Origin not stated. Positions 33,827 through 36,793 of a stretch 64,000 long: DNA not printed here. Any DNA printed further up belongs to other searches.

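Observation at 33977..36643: Phage-encoded subtilase (S8) with an autotransporter-like C-terminal domain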

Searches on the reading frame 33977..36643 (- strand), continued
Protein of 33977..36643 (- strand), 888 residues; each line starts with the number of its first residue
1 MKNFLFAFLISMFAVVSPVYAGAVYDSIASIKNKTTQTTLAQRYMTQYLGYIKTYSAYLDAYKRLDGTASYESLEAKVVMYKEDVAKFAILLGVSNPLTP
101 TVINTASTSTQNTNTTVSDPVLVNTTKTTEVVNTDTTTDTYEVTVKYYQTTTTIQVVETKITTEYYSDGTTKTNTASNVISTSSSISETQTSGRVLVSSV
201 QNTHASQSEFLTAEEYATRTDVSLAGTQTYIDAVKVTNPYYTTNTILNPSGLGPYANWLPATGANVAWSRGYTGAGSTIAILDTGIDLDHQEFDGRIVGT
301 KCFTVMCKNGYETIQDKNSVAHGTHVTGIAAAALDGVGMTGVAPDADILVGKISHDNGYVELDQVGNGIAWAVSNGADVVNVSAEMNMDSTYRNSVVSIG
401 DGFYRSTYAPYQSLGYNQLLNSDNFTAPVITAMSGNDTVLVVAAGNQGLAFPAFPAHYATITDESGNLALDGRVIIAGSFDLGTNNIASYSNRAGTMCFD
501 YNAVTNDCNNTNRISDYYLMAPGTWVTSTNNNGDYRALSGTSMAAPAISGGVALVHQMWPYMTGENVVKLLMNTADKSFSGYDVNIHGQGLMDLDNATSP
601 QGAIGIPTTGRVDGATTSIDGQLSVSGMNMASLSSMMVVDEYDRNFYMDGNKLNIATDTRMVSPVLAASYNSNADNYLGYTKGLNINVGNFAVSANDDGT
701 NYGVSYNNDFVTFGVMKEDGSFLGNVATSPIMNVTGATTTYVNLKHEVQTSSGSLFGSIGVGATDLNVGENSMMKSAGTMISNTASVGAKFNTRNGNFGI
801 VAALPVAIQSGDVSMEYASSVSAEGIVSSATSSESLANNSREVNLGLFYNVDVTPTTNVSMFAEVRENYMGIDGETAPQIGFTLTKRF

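Call 49: list_cluster_members(proteins=[P0048, P0055, P0057, P0096, P0114, P0001, P0007])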
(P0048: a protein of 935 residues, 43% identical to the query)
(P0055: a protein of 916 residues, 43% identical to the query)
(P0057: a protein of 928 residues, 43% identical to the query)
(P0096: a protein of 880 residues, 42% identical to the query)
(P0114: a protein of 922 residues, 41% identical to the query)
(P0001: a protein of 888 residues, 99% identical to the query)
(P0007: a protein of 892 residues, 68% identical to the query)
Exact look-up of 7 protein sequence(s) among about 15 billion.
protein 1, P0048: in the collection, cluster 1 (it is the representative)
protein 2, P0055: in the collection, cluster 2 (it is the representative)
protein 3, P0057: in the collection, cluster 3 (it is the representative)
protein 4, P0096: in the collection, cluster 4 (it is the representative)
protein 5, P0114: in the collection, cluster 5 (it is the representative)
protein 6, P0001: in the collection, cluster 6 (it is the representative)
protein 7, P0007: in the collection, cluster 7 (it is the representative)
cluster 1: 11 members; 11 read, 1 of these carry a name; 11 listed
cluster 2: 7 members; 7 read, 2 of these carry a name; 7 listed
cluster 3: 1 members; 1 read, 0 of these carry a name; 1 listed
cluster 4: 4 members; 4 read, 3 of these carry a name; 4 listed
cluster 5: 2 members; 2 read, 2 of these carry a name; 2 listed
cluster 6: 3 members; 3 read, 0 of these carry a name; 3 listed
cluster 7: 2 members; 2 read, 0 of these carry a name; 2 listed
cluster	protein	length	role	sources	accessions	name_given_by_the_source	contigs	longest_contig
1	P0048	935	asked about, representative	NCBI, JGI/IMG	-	-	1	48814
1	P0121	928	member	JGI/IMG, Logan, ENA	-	subtilisin family serine protease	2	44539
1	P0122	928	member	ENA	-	-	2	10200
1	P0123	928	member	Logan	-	-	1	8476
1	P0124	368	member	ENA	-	-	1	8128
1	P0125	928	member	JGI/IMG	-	-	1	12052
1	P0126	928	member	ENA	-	-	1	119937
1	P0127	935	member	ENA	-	-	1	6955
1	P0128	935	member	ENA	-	-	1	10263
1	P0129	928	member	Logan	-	-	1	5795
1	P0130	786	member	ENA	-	-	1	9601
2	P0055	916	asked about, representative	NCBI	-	-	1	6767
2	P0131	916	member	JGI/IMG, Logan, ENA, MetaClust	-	\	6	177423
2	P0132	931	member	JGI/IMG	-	hypothetical protein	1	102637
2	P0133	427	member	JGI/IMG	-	-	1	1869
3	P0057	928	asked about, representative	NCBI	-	-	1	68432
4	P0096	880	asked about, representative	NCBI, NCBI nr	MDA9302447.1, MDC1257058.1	S8 family serine peptidase [bacterium]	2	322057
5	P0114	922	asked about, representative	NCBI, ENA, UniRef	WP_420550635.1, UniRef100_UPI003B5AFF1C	S8 family peptidase [Litorivicinus lipolyticus] | S8 family peptidase n=1 Tax=Litorivicinus lipolyticus TaxID=418701 RepID=UPI003B5AFF1C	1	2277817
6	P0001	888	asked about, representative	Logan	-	-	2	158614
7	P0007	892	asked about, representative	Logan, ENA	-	-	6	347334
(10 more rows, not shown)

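Call 63: search_solved_structures(query=A1, max_evalue=1e-10)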
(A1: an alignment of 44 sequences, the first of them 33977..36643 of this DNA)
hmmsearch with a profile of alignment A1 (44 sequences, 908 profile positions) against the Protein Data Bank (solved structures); distinct sequences matched with E-value up to 1e-10: 127 (the best 60 are shown).
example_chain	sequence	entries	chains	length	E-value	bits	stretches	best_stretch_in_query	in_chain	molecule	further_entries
7y6m_C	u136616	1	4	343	7.4e-41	143.5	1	271-401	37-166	Intracellular serine protease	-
7xr8_A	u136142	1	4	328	4.9e-35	124.2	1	271-400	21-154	Major intracellular serine protease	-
6f9m_A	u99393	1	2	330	3e-34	121.6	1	276-391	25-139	Serine protease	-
1s01_A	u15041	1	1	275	2e-31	112.3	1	276-400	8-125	Subtilisin BPN'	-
2x8j_A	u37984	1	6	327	4.1e-31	111.3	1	262-391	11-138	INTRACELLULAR SUBTILISIN PROTEASE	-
2wv7_A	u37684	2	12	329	4.2e-31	111.2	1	262-391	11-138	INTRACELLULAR SUBTILISIN PROTEASE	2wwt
1sbi_A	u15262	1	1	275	5.1e-31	110.9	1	276-400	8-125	SUBTILISIN 8397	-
8e7f_A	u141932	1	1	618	9.3e-31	110.1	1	276-370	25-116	Extracellular serine protease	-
1sbh_A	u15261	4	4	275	2.2e-30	108.8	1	276-400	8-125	SUBTILISIN 8397+1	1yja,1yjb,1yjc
1ah2_A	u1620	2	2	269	2.7e-30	108.6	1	277-415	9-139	SERINE PROTEASE PB92 | SUBTILISIN SAVINASE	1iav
3vyv_A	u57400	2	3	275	2.8e-30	108.5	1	276-402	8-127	Subtilisin NAT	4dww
1suc_A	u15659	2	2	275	3.2e-30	108.3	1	276-400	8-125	SUBTILISIN BPN' CRB-S3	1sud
5gl8_A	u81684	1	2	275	3.2e-30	108.3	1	276-401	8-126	Subtilisin NAT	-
1mee_A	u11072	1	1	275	4.8e-30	107.7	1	276-402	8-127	MESENTERICOPEPTIDASE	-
1gci_A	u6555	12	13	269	5e-30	107.7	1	277-415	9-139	SUBTILISIN | Subtilisin Savinase | SAVINASE (TM)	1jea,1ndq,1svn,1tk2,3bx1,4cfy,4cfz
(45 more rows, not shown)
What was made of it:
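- On Peptidase family S8 (subtilases): The profile against PDB hits subtilisins at up to E=7e-41 (call 63).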
